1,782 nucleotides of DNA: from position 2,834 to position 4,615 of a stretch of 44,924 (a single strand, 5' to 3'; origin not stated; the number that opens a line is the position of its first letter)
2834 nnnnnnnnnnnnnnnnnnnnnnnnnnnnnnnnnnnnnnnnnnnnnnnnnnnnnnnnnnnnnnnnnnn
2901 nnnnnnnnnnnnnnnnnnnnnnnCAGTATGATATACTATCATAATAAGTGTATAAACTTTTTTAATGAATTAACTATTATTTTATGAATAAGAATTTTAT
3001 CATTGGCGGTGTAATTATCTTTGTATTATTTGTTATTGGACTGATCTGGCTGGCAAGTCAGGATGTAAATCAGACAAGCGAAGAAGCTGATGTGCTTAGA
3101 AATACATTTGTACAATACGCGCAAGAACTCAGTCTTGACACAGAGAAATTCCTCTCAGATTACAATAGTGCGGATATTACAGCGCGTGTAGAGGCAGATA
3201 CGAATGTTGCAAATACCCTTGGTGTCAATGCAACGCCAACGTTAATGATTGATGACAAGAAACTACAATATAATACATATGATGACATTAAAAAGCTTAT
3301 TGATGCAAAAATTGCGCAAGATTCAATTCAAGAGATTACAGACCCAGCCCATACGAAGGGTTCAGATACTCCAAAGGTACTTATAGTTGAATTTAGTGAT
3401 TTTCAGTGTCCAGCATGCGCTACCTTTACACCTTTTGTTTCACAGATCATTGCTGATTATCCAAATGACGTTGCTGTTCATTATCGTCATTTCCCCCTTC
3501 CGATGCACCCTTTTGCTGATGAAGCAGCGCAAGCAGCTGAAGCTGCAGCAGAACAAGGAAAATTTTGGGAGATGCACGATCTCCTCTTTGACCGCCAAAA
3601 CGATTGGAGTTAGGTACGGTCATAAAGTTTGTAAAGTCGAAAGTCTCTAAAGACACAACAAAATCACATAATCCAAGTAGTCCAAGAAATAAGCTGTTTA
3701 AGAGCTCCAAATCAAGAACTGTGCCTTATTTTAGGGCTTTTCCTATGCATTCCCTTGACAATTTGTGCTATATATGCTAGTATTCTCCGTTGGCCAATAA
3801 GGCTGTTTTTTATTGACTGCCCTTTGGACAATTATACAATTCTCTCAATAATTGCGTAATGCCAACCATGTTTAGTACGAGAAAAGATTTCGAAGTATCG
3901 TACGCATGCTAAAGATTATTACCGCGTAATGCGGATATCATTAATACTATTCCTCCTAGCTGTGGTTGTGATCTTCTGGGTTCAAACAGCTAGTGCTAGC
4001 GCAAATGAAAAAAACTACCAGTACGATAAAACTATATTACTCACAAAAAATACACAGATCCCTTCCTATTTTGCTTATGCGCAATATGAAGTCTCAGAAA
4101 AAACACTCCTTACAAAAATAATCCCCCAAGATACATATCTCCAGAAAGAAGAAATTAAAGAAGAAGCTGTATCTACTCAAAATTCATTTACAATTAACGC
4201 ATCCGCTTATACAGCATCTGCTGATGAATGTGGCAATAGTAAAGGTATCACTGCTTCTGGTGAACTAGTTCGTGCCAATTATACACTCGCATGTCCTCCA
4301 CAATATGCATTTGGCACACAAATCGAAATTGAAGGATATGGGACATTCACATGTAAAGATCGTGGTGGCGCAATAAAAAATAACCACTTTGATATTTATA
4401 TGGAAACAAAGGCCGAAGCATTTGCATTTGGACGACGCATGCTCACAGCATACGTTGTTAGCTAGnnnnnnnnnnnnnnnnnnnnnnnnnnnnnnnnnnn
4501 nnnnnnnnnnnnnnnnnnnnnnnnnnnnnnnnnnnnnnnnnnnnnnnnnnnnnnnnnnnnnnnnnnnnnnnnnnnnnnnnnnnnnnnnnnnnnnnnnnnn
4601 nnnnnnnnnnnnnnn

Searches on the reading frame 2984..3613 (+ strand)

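Call 6: search_protein_families(library=pfam, proteins=[window:2984-3613:+], max_evalue=0.01)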
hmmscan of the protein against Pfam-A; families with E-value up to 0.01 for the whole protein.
window:2984-3613:+ (209 aa): 7 families
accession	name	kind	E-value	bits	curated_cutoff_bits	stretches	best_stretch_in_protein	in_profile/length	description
PF13462.12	Thioredoxin_4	-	1.2e-24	87.8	23.2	2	123-208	6-93/165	Thioredoxin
PF01323.26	DSBA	-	1.2e-13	51.7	25.6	2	134-176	2-44/191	DSBA-like thioredoxin domain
PF13743.12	Thioredoxin_5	-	4e-07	30.4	27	1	38-93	111-167/186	Thioredoxin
PF13098.12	Thioredoxin_2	-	3.5e-05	24.5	27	0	37-95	36-90/104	Thioredoxin-like domain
PF00085.26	Thioredoxin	-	0.00045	20.6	23.5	0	130-165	18-53/103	Thioredoxin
PF11174.13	DUF2970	-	0.00071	19.8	27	1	4-25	32-53/56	Protein of unknown function (DUF2970)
PF13905.12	Thioredoxin_8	-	0.0034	18.1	27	0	42-89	40-87/94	Thioredoxin-like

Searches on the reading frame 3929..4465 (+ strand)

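Call 6: search_protein_families(library=pfam, proteins=[window:3929-4465:+], max_evalue=0.01)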
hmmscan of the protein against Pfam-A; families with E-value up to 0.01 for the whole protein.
window:3929-4465:+ (178 aa): 1 family
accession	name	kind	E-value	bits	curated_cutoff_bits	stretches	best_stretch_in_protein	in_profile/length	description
PF06725.17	3D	-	1.7e-10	41.4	23.8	1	126-177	10-71/72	3D domain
